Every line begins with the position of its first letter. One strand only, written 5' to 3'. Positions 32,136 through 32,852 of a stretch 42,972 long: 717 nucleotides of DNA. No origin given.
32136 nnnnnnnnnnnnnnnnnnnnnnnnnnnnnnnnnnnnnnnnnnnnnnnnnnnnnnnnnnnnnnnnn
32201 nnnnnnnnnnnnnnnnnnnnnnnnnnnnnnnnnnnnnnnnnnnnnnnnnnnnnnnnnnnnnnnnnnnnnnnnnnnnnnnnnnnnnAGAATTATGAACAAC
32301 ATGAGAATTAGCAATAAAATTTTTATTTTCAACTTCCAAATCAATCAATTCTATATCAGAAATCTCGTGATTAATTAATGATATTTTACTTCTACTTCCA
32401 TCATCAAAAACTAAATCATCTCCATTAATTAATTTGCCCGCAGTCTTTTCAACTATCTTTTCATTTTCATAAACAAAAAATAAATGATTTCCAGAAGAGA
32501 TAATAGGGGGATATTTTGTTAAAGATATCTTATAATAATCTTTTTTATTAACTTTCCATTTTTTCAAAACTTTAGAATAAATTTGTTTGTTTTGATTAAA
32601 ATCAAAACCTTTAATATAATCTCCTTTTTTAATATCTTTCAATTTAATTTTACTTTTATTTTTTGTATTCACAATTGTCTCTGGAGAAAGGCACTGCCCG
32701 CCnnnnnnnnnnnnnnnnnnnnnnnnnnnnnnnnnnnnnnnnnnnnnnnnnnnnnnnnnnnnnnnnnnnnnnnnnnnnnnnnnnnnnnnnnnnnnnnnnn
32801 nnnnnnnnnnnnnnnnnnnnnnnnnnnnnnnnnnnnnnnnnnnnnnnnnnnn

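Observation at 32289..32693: Mini-intein inserted immediately after the catalytic GGQ motif of release factor aRF1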

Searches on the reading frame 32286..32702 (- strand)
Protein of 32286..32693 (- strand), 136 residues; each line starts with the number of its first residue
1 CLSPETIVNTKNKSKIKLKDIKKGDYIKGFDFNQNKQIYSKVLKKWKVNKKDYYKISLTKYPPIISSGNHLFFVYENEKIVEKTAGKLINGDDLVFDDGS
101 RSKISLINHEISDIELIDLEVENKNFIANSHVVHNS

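Call 4: search_protein_families(library=pfam, proteins=[window:32289-32693:-], max_evalue=1)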
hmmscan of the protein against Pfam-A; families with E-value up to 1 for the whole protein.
seq(135 aa): 3 families
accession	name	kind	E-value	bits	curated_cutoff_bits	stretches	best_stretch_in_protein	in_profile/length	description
PF14890.11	Intein_splicing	-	7.6e-14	52.2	35.8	2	12-95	6-93/155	Intein splicing domain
PF01079.26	Hint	-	2e-06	28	29.7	1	1-92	13-112/213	Hint module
PF09478.16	CBM49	-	0.11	13.3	23.4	1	24-75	30-77/80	Carbohydrate binding domain CBM49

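Call 5: search_protein_families(library=ncbifam, proteins=[window:32289-32693:-], max_evalue=1)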
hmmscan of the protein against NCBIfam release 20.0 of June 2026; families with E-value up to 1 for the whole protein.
seq(135 aa): 6 families
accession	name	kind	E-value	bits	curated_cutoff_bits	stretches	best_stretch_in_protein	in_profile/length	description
NF038136.1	rSAM_Rv_intein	exception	3.9e-07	29.3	700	1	1-81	76-157/574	intein-containing Rv2578c family radical SAM protein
TIGR01445.1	intein_Nterm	domain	1.3e-06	29.3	24.5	1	1-74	1-83/83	intein N-terminal splicing region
NF045703.1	rSAM_Tes_intein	exception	0.00013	19.9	1700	1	25-99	202-277/1040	tetraether lipid synthase Tes, intein-containing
NF011302.0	PRK14714.1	equivalog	0.0054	14.3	1791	1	19-122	975-1078/1350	DNA-directed DNA polymerase II large subunit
NF058585.1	HptprglPActTf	PfamEq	0.0064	16.1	300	1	33-97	13-75/172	heptaprenylglyceryl phosphate O-acetyltransferase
NF038162.1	RtcB_rel_intein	exception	0.18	9.7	1150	0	102-135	545-578/961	intein-containing RtcB family protein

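Call 6: search_solved_structures(query=window:32286-32693:-, max_evalue=10, show_alignments=3)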
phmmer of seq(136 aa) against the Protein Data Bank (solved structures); distinct sequences matched with E-value up to 10: 5.
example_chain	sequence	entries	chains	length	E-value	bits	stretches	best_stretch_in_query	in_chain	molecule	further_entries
6qaz_A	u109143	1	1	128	3.9e-05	26.7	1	31-135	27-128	cyanophage-like gp41-1 intein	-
6riz_A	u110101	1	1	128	0.0032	20.5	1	31-135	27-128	gp41-1 intein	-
3fjv_A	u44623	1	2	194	0.23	14.6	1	47-105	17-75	uncharacterized novel protein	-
7oec_A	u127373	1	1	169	0.53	13.4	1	35-117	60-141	DNA polymerase II large subunit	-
6rpp_A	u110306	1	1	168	0.72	13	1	67-134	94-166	Cell division control protein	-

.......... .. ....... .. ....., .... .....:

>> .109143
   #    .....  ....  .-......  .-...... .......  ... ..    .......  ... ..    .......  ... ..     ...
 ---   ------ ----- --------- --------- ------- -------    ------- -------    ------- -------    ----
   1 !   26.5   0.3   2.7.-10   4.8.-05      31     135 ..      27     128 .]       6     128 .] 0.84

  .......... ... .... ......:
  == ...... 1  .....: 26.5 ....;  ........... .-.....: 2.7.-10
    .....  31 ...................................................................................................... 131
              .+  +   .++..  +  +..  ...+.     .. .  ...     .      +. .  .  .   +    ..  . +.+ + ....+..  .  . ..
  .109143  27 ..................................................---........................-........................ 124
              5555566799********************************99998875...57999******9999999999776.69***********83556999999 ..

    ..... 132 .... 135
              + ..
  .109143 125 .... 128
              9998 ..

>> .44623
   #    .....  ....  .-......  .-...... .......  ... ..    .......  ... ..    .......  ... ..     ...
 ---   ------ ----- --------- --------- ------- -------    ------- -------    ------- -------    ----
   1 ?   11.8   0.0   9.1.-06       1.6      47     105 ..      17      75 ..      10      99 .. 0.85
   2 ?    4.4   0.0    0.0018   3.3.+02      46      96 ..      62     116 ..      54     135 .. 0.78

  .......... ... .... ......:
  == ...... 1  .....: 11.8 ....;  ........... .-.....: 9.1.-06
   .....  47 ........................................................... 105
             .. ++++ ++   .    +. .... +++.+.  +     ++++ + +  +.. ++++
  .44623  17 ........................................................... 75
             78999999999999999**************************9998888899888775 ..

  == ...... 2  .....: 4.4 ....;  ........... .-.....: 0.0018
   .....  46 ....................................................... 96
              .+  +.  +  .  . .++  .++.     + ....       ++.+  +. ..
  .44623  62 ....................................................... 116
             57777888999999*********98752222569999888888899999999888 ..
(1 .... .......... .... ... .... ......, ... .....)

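Call 34: predict_structure(alignment_id=A1)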
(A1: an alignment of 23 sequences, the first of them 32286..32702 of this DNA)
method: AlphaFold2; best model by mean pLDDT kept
length: 139 residues; sequences in the alignment: 23
mean_pLDDT: 95.5   pTM: 0.87
mean pLDDT of the five models: 95.5, 95.3, 95.1, 93.0, 90.3
residues with pLDDT >= 90: 130; 70-90: 8; 50-70: 1; < 50: 0
segments of 3 or more residues with pLDDT < 50: none
pLDDT, mean of each block of 10 residues (from residue 1): 91 92 97 94 97 97 95 97 97 97 97 97 96 93
secondary structure, 60 per line:
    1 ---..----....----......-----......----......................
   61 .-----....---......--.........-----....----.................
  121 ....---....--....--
elements in order: E10-13 E18-20 E29-34 E39-61 E67-70 E74-79 E82-87 E96-99 E104-124 E128-131 E134-137

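Call 38: fold_search(model_id=the predicted structure, library=pdb)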
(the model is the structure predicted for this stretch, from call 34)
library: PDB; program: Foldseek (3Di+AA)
matches with E <= 10: 250; with E <= 0.001: 65
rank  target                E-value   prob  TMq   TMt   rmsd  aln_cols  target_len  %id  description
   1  6y75_A                4.4e-10  1.00  0.88  0.80   2.5       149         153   21  BIL2 domain from T.thermophila BUBL1 locus (C1A-N143A) (released 2021-02-03)
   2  6y75_B                5.4e-10  1.00  0.88  0.82   2.4       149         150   21  BIL2 domain from T.thermophila BUBL1 locus (C1A-N143A) (released 2021-02-03)
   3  6tmm_BBB              1.3e-09  1.00  0.87  0.79   2.5       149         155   21  BIL2 domain from T.thermophila BUBL1 locus (C1A-N143A) (released 2020-12-16)
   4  6tmm_AAA              1.7e-09  1.00  0.87  0.78   2.5       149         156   21  BIL2 domain from T.thermophila BUBL1 locus (C1A-N143A) (released 2020-12-16)
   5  6riz                  4.1e-09  1.00  0.83  0.90   1.8       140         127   31  Crystal structure of gp41-1 intein (C1A, F65W, D107C) (released 2020-04-29)
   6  6rpq                  5.3e-09  1.00  0.83  0.48   4.5       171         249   22  Crystal structure of PhoCDC21-1 intein (released 2019-08-14)
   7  6qaz                  9.3e-09  1.00  0.82  0.88   2.1       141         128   33  Crystal structure of gp41-1 intein (released 2019-11-13)
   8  2lwy_MODEL_1_A        2.0e-08  1.00  0.87  0.87   1.6       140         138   19  Solution Structure of Bacterial Intein-Like domain from Clostridium thermocellum (released 2013-05-08)
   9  4o1r                  2.2e-08  1.00  0.88  0.86   1.7       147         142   20  Crystal structure of NpuDnaB intein (released 2014-03-19)
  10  4o1s_A                2.4e-08  1.00  0.91  0.75   2.0       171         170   21  Crystal structure of TvoVMA intein (released 2014-03-19)
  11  6frh_B                2.7e-08  1.00  0.86  0.80   2.1       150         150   22  Crystal structure of Ssp DnaB Mini-Intein variant M86 (released 2019-01-30)
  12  1mi8                  4.7e-08  1.00  0.86  0.85   1.8       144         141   23  2.0 Angstrom crystal structure of a DnaB intein from Synechocystis sp. PCC 6803 (released 2003-08-19)
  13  8ubs_A                6.7e-08  1.00  0.79  0.73   3.3       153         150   20  Crystal structure of NrdJ-1 split intein fusion (released 2024-10-09)
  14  6frh_A                1.0e-07  1.00  0.87  0.76   1.9       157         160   21  Crystal structure of Ssp DnaB Mini-Intein variant M86 (released 2019-01-30)
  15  6frg                  1.1e-07  1.00  0.86  0.77   1.9       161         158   20  Crystal structure of G-1F mutant of Ssp DnaB Mini-Intein variant M86 (released 2019-01-30)
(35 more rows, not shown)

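Call 50: search_protein_representatives(alignment_id=A1)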
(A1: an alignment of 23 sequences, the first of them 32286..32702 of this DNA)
Query: 23 sequences, 134 profile positions. Proteins with E-value up to 0.001 (for the whole library): 9528; up to 1e-10: 751; up to 1e-30: 14. The best 150 are listed.
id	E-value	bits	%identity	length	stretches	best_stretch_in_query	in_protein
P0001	6.7e-44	165.2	-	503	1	1-134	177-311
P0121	4.2e-40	152.9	-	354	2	1-134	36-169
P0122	6.4e-40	152.3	-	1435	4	1-134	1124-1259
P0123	1.8e-38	147.6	-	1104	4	1-134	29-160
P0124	2.1e-36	140.9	-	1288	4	1-134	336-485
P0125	7.2e-35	136.0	-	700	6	1-134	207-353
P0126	2.5e-34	134.2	-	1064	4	1-134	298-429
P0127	1.1e-33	132.2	-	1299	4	1-134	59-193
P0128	1.4e-32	128.6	-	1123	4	1-134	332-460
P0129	1.7e-32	128.3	-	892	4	1-132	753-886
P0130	2.9e-32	127.5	-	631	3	1-134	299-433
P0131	9.1e-32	126.0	-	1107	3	1-134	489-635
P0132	1.9e-31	124.9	-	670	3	1-134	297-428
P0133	5.1e-31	123.5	-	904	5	1-134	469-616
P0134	8.2e-30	119.6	-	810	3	1-134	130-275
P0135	1.3e-29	119.0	-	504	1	1-134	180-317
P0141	1.4e-27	112.4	-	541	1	1-134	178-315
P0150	1.2e-25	106.1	-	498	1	1-134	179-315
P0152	1.8e-25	105.6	-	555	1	1-134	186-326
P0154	5.6e-25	104.0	-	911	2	1-108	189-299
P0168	3.4e-23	98.2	-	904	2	1-98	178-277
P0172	1.5e-22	96.1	-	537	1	1-134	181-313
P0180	8.8e-22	93.6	-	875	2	1-99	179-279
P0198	2.2e-20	89.1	-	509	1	1-134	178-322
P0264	2.7e-17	79.1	-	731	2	1-96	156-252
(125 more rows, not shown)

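Call 53: list_cluster_members(proteins=[P0135, P0141, P0150, P0152, P0154, P0168, P0172, P0180, P0198, P0264])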
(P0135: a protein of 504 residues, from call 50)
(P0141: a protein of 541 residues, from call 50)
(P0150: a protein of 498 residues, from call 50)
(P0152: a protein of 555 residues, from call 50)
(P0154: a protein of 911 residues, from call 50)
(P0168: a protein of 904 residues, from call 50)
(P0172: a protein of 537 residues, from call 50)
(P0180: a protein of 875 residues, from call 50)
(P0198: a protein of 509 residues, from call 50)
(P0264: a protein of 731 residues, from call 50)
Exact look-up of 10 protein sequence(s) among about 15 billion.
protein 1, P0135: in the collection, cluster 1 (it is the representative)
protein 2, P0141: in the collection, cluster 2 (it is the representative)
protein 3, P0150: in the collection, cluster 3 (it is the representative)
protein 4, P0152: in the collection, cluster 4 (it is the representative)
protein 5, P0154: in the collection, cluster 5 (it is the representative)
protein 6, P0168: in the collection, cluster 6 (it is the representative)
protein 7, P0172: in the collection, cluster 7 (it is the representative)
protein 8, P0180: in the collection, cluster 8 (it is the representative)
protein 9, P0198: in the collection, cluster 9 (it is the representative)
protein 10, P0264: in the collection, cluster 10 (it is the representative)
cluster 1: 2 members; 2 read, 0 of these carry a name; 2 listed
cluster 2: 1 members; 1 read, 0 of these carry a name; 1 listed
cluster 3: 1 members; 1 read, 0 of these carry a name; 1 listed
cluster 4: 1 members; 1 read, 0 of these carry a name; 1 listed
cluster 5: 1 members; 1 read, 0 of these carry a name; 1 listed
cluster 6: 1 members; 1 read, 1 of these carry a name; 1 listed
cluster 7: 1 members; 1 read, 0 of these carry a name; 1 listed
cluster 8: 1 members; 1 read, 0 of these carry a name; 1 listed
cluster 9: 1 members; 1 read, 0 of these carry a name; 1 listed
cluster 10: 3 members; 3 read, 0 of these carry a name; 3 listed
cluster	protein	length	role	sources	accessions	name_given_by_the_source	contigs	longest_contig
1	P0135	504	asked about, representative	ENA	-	-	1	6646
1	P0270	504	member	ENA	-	-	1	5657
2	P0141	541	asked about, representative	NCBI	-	-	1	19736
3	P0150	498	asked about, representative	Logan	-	-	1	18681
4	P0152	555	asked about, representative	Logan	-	-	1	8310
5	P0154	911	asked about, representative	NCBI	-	-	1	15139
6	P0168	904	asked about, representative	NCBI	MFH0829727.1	MAG: LAGLIDADG family homing endonuclease [Candidatus Aenigmatarchaeota archaeon]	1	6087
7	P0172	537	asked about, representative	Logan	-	-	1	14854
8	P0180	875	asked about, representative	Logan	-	-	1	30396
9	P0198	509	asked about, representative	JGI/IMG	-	-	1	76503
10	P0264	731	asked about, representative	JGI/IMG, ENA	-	-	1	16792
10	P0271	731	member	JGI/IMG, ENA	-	-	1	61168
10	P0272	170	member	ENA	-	-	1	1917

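Call 54: search_protein_families(library=pfam, proteins=[P0122, P0123, P0124, P0125, P0126, P0127, P0128, P0129, P0130], max_evalue=0.00001)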
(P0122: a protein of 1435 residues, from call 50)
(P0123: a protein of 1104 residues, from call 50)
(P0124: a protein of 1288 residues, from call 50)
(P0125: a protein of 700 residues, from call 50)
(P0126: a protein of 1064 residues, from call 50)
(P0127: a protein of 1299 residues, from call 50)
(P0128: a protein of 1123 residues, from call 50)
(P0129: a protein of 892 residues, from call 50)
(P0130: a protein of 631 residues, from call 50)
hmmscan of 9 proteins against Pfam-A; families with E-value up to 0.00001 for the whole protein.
P0122 (1435 aa): 9 families
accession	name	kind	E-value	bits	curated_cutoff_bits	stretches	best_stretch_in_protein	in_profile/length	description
PF07591.16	PT-HINT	-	1.2e-90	301.3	27.7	4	1131-1259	2-136/137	Pretoxin HINT domain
PF00082.27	Peptidase_S8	-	1.1e-43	150.1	21.8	1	242-497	1-274/288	Subtilase family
PF14890.11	Intein_splicing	-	9.8e-32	110.3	35.8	1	1139-1259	11-155/155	Intein splicing domain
PF18911.6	PKD_4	-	1.5e-19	70.2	27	1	527-611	1-84/85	PKD domain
PF01079.26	Hint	-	6e-19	68.9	29.7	0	951-1028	11-91/213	Hint module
PF08517.17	AXH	-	7.7e-18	65.5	33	0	1125-1201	1-86/116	Ataxin-1 and HBP1 module (AXH)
PF13403.11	Hint_2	-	1.9e-17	64.5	28.4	0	1123-1152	1-30/147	Hint domain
PF00801.26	PKD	-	9.3e-14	51.6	23.5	1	534-606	4-75/80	PKD domain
PF05203.21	Hom_end_hint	-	1.4e-11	45.2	32.1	0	1124-1193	1-74/228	Hom_end-associated Hint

P0123 (1104 aa): 6 families
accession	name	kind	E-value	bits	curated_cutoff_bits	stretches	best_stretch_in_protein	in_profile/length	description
PF07591.16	PT-HINT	-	8.5e-39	133.4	27.7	4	306-434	1-131/137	Pretoxin HINT domain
PF14890.11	Intein_splicing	-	2.7e-28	99.2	35.8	1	451-566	11-155/155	Intein splicing domain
PF04280.21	Tim44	-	3.5e-28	99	29.6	2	938-1071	9-146/147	Tim44-like domain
PF01079.26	Hint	-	2.9e-27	96.1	29.7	1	24-136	8-137/213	Hint module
PF13403.11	Hint_2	-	1.1e-25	91.2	28.4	1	436-495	2-59/147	Hint domain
PF14623.11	Vint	-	6.1e-07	29.8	27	0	435-504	1-65/166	Hint-domain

P0124 (1288 aa): 7 families
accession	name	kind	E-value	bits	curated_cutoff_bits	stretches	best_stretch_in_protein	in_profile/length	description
PF08517.17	AXH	-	5.6e-40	136.9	33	3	39-135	1-109/116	Ataxin-1 and HBP1 module (AXH)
PF01079.26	Hint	-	3e-35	122.2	29.7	3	330-458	7-132/213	Hint module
PF05203.21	Hom_end_hint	-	7.8e-26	91.9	32.1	1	38-76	1-39/228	Hom_end-associated Hint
PF14623.11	Vint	-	2.3e-19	70.2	27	0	37-113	1-71/166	Hint-domain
PF14890.11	Intein_splicing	-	2.4e-14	53.9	35.8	0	345-485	3-155/155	Intein splicing domain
PF13403.11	Hint_2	-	9.5e-13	49.2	28.4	0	38-69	2-32/147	Hint domain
PF07591.16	PT-HINT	-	2.4e-10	41.2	27.7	0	190-334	1-130/137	Pretoxin HINT domain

P0125 (700 aa): 8 families
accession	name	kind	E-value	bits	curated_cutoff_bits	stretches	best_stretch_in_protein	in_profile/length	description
PF01079.26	Hint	-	4.1e-31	108.7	29.7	2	56-177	10-133/213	Hint module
PF08517.17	AXH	-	8.4e-30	104.1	33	1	208-289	1-90/116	Ataxin-1 and HBP1 module (AXH)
PF05203.21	Hom_end_hint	-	3.4e-24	86.5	32.1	0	207-233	1-27/228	Hom_end-associated Hint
PF13403.11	Hint_2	-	9.3e-18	65.5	28.4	0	207-251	2-45/147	Hint domain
PF14890.11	Intein_splicing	-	1.8e-17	64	35.8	0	214-286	1-79/155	Intein splicing domain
PF14623.11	Vint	-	8.1e-17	62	27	0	207-310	2-90/166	Hint-domain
PF07591.16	PT-HINT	-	8.7e-14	52.4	27.7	0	71-199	6-123/137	Pretoxin HINT domain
PF22042.2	EF-G_D2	-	4.5e-06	27.1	27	0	45-91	24-73/84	Elongation factor G domain 2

P0126 (1064 aa): 5 families
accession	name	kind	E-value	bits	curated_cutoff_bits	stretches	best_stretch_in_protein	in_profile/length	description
PF07591.16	PT-HINT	-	3.6e-44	150.8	27.7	4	441-563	3-128/137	Pretoxin HINT domain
PF13403.11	Hint_2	-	8.8e-28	98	28.4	0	26-62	2-38/147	Hint domain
PF14890.11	Intein_splicing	-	1.6e-25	90.1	35.8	0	453-526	18-99/155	Intein splicing domain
PF01079.26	Hint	-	1e-21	78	29.7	0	22-92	9-84/213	Hint module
PF04280.21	Tim44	-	1.6e-10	41.7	29.6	1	840-932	14-102/147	Tim44-like domain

P0127 (1299 aa): 6 families
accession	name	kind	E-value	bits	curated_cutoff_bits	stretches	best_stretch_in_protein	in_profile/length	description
PF14890.11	Intein_splicing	-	7.2e-33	114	35.8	2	160-193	121-155/155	Intein splicing domain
PF05203.21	Hom_end_hint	-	4.3e-30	105.8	32.1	2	197-267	1-80/228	Hom_end-associated Hint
PF07591.16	PT-HINT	-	1.3e-20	74.5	27.7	1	66-193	2-136/137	Pretoxin HINT domain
PF01079.26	Hint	-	4.9e-13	49.6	29.7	0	869-979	11-135/213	Hint module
PF14623.11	Vint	-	7.6e-10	39.3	27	0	871-971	2-91/166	Hint-domain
PF05204.19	Hom_end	-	1.7e-07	31.8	21.1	1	394-497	2-95/110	Homing endonuclease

P0128 (1123 aa): 7 families
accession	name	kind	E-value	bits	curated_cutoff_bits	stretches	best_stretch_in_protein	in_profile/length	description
PF14890.11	Intein_splicing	-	6.8e-30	104.4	35.8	1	646-867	11-155/155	Intein splicing domain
PF07591.16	PT-HINT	-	2.2e-27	96.4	27.7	3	203-286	2-90/137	Pretoxin HINT domain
PF13403.11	Hint_2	-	2.4e-19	70.6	28.4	0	630-667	1-38/147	Hint domain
PF01079.26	Hint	-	2.4e-11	44.1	29.7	0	331-410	12-95/213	Hint module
PF04055.27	Radical_SAM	-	2.1e-10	41.4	29.5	1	477-612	31-161/166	Radical SAM superfamily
PF02310.24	B12-binding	-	1.6e-06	28.4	32.1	1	59-128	50-120/121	B12 binding domain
PF14623.11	Vint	-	9.3e-06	26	27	0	631-722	2-79/166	Hint-domain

P0129 (892 aa): 6 families
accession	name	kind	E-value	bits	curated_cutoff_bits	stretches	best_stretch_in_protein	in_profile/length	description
PF08517.17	AXH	-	1.7e-27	96.7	33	1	458-563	1-115/116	Ataxin-1 and HBP1 module (AXH)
PF07591.16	PT-HINT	-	3.6e-18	66.6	27.7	0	471-604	8-136/137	Pretoxin HINT domain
PF14890.11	Intein_splicing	-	7.5e-18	65.2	35.8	0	616-685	3-78/155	Intein splicing domain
PF01079.26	Hint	-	1.6e-12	48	29.7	0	602-682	8-90/213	Hint module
PF05203.21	Hom_end_hint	-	5.8e-09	36.7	32.1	0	457-487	1-31/228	Hom_end-associated Hint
PF14623.11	Vint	-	1e-08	35.6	27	0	753-873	2-118/166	Hint-domain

P0130 (631 aa): 5 families
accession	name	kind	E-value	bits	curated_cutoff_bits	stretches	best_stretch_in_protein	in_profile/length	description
PF07591.16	PT-HINT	-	2.6e-22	80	27.7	2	165-293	2-136/137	Pretoxin HINT domain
PF13403.11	Hint_2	-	1.9e-21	77.4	28.4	1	299-327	2-30/147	Hint domain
PF14890.11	Intein_splicing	-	7e-19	68.6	35.8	1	27-108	10-95/155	Intein splicing domain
PF01079.26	Hint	-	1.5e-17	64.3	29.7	0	11-128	11-137/213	Hint module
PF14623.11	Vint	-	2.8e-07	30.9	27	0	298-373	1-70/166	Hint-domain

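Call 61: find_related_loci(query=A1, collection=viral_contigs, flank=1500)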
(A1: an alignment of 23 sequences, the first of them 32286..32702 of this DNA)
Query A1 (139 aa) in viral_contigs; peptide patterns used: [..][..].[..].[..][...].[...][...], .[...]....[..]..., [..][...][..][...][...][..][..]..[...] (x = any residue, [..] = any of these).
600 stretches matched a pattern (row limit reached: there are more); 16 encode a relative of the query (tblastn E <= 1e-3); 16 distinct loci.
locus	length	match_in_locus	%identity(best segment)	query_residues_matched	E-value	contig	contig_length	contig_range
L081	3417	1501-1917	38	4-139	2e-13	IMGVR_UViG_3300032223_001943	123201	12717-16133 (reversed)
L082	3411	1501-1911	30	3-139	6e-13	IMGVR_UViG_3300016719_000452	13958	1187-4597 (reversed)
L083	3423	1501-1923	24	4-139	4e-10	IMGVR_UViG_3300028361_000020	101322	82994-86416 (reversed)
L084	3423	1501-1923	24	4-139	4e-10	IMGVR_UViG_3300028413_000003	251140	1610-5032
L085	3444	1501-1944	30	1-139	5e-9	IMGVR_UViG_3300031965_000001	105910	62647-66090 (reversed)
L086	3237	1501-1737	40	2-82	6e-9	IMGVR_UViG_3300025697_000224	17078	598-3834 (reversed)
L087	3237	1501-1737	40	2-82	6e-9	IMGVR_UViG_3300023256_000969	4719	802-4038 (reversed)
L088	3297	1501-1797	34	2-100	2e-8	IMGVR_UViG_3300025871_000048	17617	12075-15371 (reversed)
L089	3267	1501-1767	33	3-93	6e-8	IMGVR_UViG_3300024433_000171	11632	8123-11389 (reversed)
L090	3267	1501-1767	33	3-93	6e-8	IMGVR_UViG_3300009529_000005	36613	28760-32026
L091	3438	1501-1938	31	4-138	9e-7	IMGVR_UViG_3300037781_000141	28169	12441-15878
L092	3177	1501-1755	31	2-78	9e-7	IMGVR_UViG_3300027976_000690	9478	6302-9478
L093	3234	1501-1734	33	3-82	7e-6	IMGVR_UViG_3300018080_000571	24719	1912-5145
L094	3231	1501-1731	30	3-81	7e-6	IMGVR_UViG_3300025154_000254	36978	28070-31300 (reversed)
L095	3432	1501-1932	27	2-139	1e-5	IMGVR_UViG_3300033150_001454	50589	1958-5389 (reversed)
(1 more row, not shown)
